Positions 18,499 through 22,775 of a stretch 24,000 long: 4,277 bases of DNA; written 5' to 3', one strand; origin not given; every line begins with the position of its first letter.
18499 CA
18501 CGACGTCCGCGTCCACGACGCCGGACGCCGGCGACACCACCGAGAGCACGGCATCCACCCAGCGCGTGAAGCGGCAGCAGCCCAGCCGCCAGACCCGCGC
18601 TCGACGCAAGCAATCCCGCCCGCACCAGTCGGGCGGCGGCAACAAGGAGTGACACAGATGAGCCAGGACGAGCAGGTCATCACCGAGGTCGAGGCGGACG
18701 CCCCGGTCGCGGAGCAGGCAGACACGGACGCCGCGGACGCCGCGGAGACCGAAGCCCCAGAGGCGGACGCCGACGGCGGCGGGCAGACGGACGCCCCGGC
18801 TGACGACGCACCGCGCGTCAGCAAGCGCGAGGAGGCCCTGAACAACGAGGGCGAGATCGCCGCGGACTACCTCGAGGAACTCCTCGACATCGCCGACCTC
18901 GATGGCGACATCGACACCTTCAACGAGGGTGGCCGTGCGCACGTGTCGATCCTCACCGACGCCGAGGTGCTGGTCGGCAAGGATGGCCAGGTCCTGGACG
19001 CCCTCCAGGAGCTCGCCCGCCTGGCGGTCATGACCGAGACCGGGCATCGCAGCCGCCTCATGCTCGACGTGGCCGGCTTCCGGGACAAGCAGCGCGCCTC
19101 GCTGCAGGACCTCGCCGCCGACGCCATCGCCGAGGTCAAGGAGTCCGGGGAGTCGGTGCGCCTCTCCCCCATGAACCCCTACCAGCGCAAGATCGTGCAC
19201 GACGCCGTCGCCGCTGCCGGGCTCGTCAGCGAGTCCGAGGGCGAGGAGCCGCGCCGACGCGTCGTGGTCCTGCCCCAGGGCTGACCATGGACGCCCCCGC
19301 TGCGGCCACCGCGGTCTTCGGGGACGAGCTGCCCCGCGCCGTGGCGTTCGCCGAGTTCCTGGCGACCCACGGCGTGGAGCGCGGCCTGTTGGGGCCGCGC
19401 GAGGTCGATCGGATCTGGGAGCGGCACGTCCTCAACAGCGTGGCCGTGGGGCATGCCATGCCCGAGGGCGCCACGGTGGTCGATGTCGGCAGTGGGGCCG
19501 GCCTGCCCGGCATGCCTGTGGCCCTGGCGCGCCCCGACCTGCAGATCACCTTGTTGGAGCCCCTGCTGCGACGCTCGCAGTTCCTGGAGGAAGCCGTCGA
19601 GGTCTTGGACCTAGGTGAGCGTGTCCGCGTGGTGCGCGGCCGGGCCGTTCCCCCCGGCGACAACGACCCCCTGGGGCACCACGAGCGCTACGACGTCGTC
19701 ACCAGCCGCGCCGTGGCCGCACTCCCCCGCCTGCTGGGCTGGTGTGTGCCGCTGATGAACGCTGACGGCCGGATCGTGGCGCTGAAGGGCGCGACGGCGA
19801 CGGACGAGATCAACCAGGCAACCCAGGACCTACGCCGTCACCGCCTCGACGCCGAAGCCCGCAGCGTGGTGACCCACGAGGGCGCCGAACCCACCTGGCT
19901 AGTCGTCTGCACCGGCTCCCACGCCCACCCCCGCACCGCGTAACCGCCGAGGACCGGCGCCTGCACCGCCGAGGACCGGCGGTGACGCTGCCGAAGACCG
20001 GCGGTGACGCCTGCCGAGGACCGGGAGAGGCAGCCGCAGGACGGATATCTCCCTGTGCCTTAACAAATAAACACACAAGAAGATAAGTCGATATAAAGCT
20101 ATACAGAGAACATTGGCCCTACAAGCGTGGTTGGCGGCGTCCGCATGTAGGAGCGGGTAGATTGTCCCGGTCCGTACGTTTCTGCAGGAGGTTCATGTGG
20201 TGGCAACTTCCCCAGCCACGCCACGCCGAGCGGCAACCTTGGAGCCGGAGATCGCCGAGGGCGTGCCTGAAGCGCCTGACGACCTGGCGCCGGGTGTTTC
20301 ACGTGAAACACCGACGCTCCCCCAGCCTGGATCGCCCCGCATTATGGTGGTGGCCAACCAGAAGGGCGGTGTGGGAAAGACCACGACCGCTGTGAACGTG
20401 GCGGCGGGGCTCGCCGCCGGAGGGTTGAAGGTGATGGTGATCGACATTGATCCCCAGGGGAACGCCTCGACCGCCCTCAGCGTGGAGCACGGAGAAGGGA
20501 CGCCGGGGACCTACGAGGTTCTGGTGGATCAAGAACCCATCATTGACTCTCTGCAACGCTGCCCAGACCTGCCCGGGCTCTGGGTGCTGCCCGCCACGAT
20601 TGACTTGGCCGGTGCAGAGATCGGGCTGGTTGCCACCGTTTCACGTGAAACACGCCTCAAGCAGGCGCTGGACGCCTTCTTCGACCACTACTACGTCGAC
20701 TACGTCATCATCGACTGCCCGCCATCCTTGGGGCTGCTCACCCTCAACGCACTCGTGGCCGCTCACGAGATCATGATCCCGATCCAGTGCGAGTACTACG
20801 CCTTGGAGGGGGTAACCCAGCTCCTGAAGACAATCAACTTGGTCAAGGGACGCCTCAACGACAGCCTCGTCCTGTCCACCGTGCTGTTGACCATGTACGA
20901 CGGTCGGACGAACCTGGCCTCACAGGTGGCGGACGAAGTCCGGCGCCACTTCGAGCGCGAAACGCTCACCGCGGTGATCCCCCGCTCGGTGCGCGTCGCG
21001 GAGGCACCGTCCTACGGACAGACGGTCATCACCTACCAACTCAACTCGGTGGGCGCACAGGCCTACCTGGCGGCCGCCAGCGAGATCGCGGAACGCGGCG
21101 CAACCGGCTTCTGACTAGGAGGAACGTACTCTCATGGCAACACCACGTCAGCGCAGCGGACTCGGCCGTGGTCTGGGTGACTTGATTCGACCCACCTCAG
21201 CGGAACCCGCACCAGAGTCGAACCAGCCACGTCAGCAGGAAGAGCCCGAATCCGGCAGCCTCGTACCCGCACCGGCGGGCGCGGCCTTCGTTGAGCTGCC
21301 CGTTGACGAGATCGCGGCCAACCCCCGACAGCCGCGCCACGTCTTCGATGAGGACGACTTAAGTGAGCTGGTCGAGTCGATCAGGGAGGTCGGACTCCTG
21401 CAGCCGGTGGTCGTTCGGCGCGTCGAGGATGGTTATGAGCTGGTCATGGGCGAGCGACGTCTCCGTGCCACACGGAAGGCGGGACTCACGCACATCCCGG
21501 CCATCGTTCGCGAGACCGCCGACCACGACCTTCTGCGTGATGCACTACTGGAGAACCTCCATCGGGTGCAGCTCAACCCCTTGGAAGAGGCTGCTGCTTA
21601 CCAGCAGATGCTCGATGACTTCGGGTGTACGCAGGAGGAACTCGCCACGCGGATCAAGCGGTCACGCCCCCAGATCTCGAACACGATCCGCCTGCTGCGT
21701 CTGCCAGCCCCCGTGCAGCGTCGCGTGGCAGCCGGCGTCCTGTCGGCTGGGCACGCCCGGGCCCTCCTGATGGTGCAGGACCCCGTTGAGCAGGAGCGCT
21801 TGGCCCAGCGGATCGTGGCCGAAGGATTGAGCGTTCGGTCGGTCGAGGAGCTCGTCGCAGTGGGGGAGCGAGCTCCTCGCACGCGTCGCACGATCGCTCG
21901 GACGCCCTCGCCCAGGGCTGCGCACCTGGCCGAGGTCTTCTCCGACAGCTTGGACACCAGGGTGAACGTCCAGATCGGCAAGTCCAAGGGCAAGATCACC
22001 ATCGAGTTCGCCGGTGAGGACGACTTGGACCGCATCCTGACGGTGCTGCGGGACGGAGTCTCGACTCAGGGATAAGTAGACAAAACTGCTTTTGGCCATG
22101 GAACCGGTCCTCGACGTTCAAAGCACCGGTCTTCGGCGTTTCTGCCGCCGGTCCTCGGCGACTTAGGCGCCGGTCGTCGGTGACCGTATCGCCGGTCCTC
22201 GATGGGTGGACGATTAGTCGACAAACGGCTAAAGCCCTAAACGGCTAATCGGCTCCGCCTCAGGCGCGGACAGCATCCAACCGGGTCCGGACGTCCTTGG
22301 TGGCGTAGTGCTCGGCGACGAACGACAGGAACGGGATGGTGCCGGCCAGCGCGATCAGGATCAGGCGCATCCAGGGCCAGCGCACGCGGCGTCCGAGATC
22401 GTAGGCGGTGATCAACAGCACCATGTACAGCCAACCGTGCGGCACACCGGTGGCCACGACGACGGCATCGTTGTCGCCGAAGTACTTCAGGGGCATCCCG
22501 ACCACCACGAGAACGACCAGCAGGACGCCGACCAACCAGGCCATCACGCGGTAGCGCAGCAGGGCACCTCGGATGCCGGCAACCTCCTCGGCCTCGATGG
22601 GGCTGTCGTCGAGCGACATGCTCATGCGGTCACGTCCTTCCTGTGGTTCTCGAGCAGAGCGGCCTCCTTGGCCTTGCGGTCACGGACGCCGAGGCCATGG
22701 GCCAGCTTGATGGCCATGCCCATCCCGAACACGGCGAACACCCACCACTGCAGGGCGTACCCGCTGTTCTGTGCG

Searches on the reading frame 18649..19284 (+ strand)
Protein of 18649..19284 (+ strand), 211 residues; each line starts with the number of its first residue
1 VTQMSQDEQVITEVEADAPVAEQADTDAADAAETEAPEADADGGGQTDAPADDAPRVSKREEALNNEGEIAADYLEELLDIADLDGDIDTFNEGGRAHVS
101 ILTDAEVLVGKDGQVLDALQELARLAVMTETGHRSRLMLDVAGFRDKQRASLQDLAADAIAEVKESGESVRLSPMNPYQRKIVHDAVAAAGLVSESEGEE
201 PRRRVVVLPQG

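Call 7: search_protein_families(library=pfam, proteins=[window:18649-19284:+])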
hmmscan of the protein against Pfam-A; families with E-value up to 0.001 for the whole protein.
window:18649-19284:+ (211 aa): 2 families
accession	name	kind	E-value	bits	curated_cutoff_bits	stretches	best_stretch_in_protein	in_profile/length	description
PF01424.28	R3H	-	1.8e-21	76.4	26.8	1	151-208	2-59/60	R3H domain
PF13083.13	KH_KhpA-B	-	0.00031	21.1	32.1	1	72-137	5-71/73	KhpA/KhpB, KH domain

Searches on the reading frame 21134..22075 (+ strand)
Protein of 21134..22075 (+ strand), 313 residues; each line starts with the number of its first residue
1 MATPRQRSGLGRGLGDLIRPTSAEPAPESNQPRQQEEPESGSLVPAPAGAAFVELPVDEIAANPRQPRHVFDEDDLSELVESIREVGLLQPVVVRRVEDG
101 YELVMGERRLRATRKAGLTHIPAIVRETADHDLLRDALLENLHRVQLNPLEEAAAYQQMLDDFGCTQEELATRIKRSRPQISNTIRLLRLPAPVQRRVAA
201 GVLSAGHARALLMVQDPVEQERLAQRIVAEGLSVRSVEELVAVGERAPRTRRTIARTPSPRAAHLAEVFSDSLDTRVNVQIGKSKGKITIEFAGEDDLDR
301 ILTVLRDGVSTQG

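Call 7: search_protein_families(library=pfam, proteins=[window:21134-22075:+])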
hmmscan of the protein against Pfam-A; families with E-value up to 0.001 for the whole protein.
window:21134-22075:+ (313 aa): 3 families
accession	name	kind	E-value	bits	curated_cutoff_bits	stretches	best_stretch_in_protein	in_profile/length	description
PF17762.8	HTH_ParB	-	1e-34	119.2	22.6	1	146-242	2-98/102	ParB HTH domain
PF02195.25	ParB_N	-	2.5e-33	114.4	26.3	1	53-143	4-95/95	ParB N-terminal domain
PF23552.2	ParB_C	-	1.2e-07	31.5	23.8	1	259-305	2-49/50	ParB dimerisation domain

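Call 9: find_homologous_proteins(query=window:21134-22075:+, max_evalue=1e-30)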
Query window:21134-22075:+ (313 aa): 8000 proteins with E <= 1e-30 among 8000 candidates; the best 120 are listed.
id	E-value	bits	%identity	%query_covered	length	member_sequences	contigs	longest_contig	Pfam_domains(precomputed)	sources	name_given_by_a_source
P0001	3.0e-193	659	100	100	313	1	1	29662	PF17762.9,PF23552.3,PF02195.27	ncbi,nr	ncbi:MAG: ParB/RepB/Spo0J family partition protein [Propionibacteriaceae bacterium]|nr:ParB/RepB/Spo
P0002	2.8e-154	531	82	100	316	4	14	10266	PF17762.9,PF23552.3,PF02195.27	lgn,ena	-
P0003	1.1e-152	526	81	100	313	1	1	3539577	PF17762.9,PF23552.3,PF02195.27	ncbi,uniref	ncbi:MAG: ParB/RepB/Spo0J family partition protein [Propioniciclava sp.]|uniref:ParB/RepB/Spo0J fami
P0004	1.3e-152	525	81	100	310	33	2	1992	PF17762.9,PF23552.3,PF02195.27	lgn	-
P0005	1.3e-152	525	81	99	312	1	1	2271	PF17762.9,PF23552.3,PF02195.27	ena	-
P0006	1.9e-152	525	82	99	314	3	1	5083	PF17762.9,PF23552.3,PF02195.27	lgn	-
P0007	3.3e-152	524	81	100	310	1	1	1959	PF17762.9,PF23552.3,PF02195.27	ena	-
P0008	4.1e-152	524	82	100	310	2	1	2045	PF17762.9,PF23552.3,PF02195.27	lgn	-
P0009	7.0e-152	523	81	100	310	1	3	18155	PF17762.9,PF23552.3,PF02195.27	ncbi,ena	-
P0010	1.1e-151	522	81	100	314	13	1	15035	PF17762.9,PF23552.3,PF02195.27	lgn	-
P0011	1.2e-151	522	81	100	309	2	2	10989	PF17762.9,PF23552.3,PF02195.27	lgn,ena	-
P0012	1.6e-151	522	81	99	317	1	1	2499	PF17762.9,PF23552.3,PF02195.27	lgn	-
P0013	2.6e-151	521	80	100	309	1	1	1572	PF17762.9,PF23552.3,PF02195.27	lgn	-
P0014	3.2e-151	521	80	100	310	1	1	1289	PF17762.9,PF23552.3,PF02195.27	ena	-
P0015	3.7e-151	521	81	100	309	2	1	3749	PF17762.9,PF23552.3,PF02195.27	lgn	-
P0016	4.3e-151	520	81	100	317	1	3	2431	PF17762.9,PF23552.3,PF02195.27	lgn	-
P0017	1.9e-150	518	81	100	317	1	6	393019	PF17762.9,PF02195.27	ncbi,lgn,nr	ncbi:MAG: ParB/RepB/Spo0J family partition protein [Nigerium sp.]|nr:ParB/RepB/Spo0J family partitio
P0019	1.1e-148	512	81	99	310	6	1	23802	PF17762.9,PF23552.3,PF02195.27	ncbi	-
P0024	1.3e-147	509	80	100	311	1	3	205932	PF17762.9,PF23552.3,PF02195.27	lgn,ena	-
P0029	5.0e-145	501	78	100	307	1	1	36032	PF17762.9,PF23552.3,PF02195.27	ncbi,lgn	ncbi:MAG: ParB/RepB/Spo0J family partition protein [Actinomycetes bacterium]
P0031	5.6e-143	494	76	100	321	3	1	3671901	PF17762.9,PF23552.3,PF02195.27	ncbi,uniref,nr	ncbi:ParB/RepB/Spo0J family partition protein [Propioniciclava coleopterorum]|uniref:ParB/RepB/Spo0J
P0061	7.0e-128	444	73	99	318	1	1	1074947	PF17762.9,PF23552.3,PF02195.27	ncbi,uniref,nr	ncbi:ParB/RepB/Spo0J family partition protein [Nigerium massiliense]|uniref:ParB/RepB/Spo0J family p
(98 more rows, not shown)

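Call 10: find_encoding_contigs(protein=P0003, flank=4000, max_places=1)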
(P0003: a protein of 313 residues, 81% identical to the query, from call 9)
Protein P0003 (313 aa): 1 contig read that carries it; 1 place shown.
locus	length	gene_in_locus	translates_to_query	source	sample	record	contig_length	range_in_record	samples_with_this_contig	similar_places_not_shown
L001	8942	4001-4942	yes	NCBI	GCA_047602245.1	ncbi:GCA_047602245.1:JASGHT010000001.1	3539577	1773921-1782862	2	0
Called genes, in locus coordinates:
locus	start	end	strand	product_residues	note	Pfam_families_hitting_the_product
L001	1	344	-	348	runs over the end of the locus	PF01113:DapB_N, PF19328:DAP_DH_C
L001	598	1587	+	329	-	PF13404:HTH_AsnC-type, PF13412:HTH_24 (faint), PF01037:AsnC_trans_reg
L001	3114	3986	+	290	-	PF00142:Fer4_NifH (weak), PF01656:CbiA, PF02374:ArsA_ATPase (weak), PF09140:MipZ, PF10609:ParA, PF13614:AAA_31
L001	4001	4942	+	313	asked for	PF02195:ParB_N, PF17762:HTH_ParB, PF23552:ParB_C (faint)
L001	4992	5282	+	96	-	-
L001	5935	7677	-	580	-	PF02720:DUF222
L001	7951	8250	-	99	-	PF12840:HTH_20 (weak), PF13601:HTH_34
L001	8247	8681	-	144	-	-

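Call 11: find_encoding_contigs(protein=P0017, flank=4000, max_places=1)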
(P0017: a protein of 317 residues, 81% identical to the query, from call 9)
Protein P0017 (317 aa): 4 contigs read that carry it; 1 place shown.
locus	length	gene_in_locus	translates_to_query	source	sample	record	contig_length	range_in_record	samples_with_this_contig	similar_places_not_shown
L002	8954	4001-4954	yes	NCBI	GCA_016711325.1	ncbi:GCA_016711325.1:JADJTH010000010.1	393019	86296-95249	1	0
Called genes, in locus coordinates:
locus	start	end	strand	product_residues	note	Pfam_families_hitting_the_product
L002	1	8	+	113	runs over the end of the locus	PF00825:Ribonuclease_P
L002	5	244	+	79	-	PF01809:YidD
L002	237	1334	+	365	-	PF02096:60KD_IMP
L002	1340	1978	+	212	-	PF01424:R3H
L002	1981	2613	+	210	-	PF02527:GidB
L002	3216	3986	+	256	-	PF00142:Fer4_NifH (weak), PF01656:CbiA, PF02374:ArsA_ATPase, PF06564:CBP_BcsQ (weak), PF09140:MipZ, PF10609:ParA, PF13614:AAA_31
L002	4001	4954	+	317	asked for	PF02195:ParB_N, PF17762:HTH_ParB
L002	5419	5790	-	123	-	PF12823:DUF3817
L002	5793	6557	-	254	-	PF02104:SURF1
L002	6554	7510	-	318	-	PF01820:Dala_Dala_lig_N, PF07478:Dala_Dala_lig_C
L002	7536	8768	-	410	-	PF00155:Aminotran_1_2, PF12897:Asp_aminotransf (weak)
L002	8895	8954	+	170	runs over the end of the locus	-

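Call 12: find_encoding_contigs(protein=P0031, flank=4000, max_places=1)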
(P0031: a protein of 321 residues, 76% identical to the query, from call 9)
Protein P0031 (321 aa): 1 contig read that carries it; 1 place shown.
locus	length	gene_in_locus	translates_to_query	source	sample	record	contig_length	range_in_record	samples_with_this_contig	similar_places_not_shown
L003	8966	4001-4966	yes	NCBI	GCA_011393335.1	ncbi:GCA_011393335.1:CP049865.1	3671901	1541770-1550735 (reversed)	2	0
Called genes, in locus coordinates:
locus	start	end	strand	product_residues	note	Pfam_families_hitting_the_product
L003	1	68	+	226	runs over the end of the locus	PF01424:R3H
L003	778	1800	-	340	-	PF01266:DAO, PF01494:FAD_binding_3 (weak), PF13450:NAD_binding_8 (weak), PF01494:FAD_binding_3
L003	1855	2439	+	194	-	PF00440:TetR_N (weak), PF17940:TetR_C_31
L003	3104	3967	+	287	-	PF10609:ParA, PF00142:Fer4_NifH (weak), PF01656:CbiA, PF02374:ArsA_ATPase (weak), PF06564:CBP_BcsQ (weak), PF09140:MipZ, PF13614:AAA_31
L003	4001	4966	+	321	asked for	PF02195:ParB_N, PF17762:HTH_ParB, PF23552:ParB_C (weak)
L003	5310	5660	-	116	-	PF12823:DUF3817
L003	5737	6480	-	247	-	PF02104:SURF1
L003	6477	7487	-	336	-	PF01820:Dala_Dala_lig_N, PF02655:ATP-grasp_3 (weak), PF07478:Dala_Dala_lig_C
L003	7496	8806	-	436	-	PF00155:Aminotran_1_2, PF12897:Asp_aminotransf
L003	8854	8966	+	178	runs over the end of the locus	-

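Call 13: find_encoding_contigs(protein=P0061, flank=4000, max_places=1)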
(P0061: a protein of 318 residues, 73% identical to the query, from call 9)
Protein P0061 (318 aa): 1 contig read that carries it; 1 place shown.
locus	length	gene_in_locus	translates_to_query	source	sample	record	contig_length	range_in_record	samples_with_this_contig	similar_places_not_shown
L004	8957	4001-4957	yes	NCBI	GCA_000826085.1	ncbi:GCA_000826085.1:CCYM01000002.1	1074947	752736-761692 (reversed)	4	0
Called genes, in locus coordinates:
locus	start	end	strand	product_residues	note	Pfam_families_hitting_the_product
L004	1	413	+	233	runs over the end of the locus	PF01424:R3H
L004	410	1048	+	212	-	PF02527:GidB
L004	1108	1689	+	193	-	-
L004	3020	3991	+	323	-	PF00142:Fer4_NifH (weak), PF01656:CbiA, PF02374:ArsA_ATPase (weak), PF09140:MipZ, PF10609:ParA, PF13614:AAA_31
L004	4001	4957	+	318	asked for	PF02195:ParB_N, PF17762:HTH_ParB, PF23552:ParB_C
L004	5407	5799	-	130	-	PF18029:Glyoxalase_6 (weak)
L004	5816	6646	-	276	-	PF00165:HTH_AraC (faint), PF12833:HTH_18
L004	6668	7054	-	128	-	PF12823:DUF3817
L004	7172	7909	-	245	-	PF02104:SURF1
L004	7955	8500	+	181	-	-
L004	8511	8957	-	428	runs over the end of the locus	PF00285:Citrate_synt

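Call 21: find_encoding_contigs(protein=P0002, flank=3000, max_places=2)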
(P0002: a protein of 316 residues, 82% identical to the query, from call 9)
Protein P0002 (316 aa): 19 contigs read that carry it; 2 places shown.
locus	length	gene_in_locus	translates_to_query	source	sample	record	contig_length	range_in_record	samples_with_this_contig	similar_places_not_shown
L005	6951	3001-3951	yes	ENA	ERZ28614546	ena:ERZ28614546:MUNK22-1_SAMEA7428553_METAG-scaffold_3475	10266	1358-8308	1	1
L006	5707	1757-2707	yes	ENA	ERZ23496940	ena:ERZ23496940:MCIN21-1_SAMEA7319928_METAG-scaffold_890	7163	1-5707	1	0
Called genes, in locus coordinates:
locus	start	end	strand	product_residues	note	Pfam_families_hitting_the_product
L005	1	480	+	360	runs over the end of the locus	PF02096:60KD_IMP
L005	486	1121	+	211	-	PF01424:R3H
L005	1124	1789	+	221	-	PF02527:GidB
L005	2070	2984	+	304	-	PF00142:Fer4_NifH (weak), PF02374:ArsA_ATPase (weak), PF09140:MipZ, PF10609:ParA, PF13614:AAA_31, PF01656:CbiA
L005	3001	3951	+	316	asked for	PF02195:ParB_N, PF17762:HTH_ParB, PF23552:ParB_C (weak)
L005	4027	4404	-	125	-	PF12823:DUF3817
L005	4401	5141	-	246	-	PF02104:SURF1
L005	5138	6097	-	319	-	PF01820:Dala_Dala_lig_N, PF02655:ATP-grasp_3, PF02222:ATP-grasp, PF07478:Dala_Dala_lig_C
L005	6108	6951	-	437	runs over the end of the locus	PF00155:Aminotran_1_2, PF12897:Asp_aminotransf (weak)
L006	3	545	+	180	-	?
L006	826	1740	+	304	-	PF00142:Fer4_NifH (weak), PF02374:ArsA_ATPase (weak), PF09140:MipZ, PF10609:ParA, PF13614:AAA_31, PF01656:CbiA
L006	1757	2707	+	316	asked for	PF02195:ParB_N, PF17762:HTH_ParB, PF23552:ParB_C (weak)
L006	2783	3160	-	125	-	PF12823:DUF3817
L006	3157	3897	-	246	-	PF02104:SURF1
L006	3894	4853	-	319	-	PF01820:Dala_Dala_lig_N, PF02655:ATP-grasp_3, PF02222:ATP-grasp, PF07478:Dala_Dala_lig_C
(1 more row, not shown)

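Call 22: find_encoding_contigs(protein=P0019, flank=3000, max_places=1)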
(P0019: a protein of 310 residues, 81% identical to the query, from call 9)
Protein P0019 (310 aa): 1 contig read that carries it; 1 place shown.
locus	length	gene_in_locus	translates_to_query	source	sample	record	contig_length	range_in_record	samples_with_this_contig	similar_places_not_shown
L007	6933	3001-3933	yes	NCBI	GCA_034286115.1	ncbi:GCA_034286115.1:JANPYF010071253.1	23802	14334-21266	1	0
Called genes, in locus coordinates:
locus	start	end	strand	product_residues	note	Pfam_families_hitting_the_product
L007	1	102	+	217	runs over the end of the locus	PF01424:R3H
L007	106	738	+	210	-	PF02527:GidB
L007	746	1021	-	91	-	PF00005:ABC_tran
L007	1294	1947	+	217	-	PF02567:PhzC-PhzF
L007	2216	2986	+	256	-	PF00142:Fer4_NifH, PF01656:CbiA, PF02374:ArsA_ATPase (weak), PF09140:MipZ (weak), PF10609:ParA, PF13614:AAA_31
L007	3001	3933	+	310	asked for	PF02195:ParB_N, PF17762:HTH_ParB, PF23552:ParB_C (weak)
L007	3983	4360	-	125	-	PF12823:DUF3817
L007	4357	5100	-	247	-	PF02104:SURF1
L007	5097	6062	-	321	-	PF01820:Dala_Dala_lig_N, PF02655:ATP-grasp_3 (weak), PF02222:ATP-grasp (weak), PF07478:Dala_Dala_lig_C, PF13535:ATP-grasp_4 (faint)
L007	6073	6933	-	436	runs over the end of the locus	PF00155:Aminotran_1_2, PF12897:Asp_aminotransf (weak)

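Call 23: find_encoding_contigs(protein=P0024, flank=3000, max_places=1)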
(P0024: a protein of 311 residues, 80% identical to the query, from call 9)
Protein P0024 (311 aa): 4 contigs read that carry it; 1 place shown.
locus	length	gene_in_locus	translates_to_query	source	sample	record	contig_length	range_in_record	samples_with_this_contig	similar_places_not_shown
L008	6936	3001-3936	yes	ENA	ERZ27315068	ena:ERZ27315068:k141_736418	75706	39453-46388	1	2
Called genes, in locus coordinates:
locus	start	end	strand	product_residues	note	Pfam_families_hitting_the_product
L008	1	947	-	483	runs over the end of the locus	PF01566:Nramp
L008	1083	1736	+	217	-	PF02567:PhzC-PhzF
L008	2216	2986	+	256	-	PF00142:Fer4_NifH (weak), PF01656:CbiA, PF02374:ArsA_ATPase (weak), PF06564:CBP_BcsQ (faint), PF09140:MipZ, PF10609:ParA, PF13614:AAA_31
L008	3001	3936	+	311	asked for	PF02195:ParB_N, PF17762:HTH_ParB, PF23552:ParB_C (weak)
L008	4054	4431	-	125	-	PF12823:DUF3817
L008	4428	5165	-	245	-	PF02104:SURF1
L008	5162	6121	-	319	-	PF01820:Dala_Dala_lig_N, PF02655:ATP-grasp_3, PF02222:ATP-grasp, PF07478:Dala_Dala_lig_C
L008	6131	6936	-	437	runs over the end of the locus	PF00155:Aminotran_1_2, PF12897:Asp_aminotransf (weak)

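Call 24: find_encoding_contigs(protein=P0001, flank=10000, max_places=3)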
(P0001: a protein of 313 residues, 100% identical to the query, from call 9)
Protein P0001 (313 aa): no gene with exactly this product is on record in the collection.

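Call 65: find_encoding_contigs(protein=P0016, flank=3000, max_places=3)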
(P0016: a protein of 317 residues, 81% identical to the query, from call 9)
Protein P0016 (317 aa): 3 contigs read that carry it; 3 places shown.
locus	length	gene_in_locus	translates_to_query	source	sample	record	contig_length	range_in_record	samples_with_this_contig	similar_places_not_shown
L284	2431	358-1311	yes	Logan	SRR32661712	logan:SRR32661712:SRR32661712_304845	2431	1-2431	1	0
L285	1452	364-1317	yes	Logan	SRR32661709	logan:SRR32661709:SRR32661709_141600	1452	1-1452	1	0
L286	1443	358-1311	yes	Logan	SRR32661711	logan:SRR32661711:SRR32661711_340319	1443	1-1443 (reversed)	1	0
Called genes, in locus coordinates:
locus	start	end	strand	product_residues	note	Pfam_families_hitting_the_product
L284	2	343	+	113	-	?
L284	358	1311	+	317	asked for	PF02195:ParB_N, PF17762:HTH_ParB, PF23552:ParB_C (weak)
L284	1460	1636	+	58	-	-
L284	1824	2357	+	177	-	PF03551:PadR, PF10400:Vir_act_alpha_C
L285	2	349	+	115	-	?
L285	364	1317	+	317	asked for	PF02195:ParB_N, PF17762:HTH_ParB, PF23552:ParB_C (weak)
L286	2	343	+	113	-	?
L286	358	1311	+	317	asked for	PF02195:ParB_N, PF17762:HTH_ParB, PF23552:ParB_C (weak)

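Call 66: find_encoding_contigs(protein=P0029, flank=3500, max_places=1)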
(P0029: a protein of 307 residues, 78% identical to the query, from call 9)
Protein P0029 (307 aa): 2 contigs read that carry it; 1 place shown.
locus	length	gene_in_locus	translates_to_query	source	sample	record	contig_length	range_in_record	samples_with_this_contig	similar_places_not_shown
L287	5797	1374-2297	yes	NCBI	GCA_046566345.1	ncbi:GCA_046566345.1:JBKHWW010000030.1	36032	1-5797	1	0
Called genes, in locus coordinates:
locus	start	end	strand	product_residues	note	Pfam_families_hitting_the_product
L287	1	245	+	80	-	?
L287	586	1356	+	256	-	PF00142:Fer4_NifH (weak), PF01656:CbiA, PF02374:ArsA_ATPase (weak), PF06564:CBP_BcsQ (weak), PF09140:MipZ (weak), PF10609:ParA, PF13614:AAA_31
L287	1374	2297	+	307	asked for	PF02195:ParB_N, PF17762:HTH_ParB, PF23552:ParB_C (weak)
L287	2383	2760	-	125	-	PF12823:DUF3817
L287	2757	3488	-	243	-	PF02104:SURF1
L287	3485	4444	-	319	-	PF01820:Dala_Dala_lig_N, PF02222:ATP-grasp (weak), PF07478:Dala_Dala_lig_C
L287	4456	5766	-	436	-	PF00155:Aminotran_1_2, PF12897:Asp_aminotransf (weak)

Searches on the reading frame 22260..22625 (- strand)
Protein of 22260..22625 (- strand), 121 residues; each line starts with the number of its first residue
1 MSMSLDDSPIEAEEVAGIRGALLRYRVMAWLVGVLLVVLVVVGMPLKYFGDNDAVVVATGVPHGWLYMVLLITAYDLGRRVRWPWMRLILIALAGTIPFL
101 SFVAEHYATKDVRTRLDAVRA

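Call 7: search_protein_families(library=pfam, proteins=[window:22260-22625:-])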
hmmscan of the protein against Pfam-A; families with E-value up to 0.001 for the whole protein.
window:22260-22625:- (121 aa): 1 family
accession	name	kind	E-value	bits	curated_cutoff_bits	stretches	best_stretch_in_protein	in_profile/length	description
PF12823.12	DUF3817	-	3.3e-25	89.1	27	1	23-110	2-85/85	Domain of unknown function (DUF3817)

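Call 68: find_encoding_contigs(protein=window:22260-22625:-, flank=10000, max_places=3)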
Protein window:22260-22625:- (121 aa): no gene with exactly this product is on record in the collection.
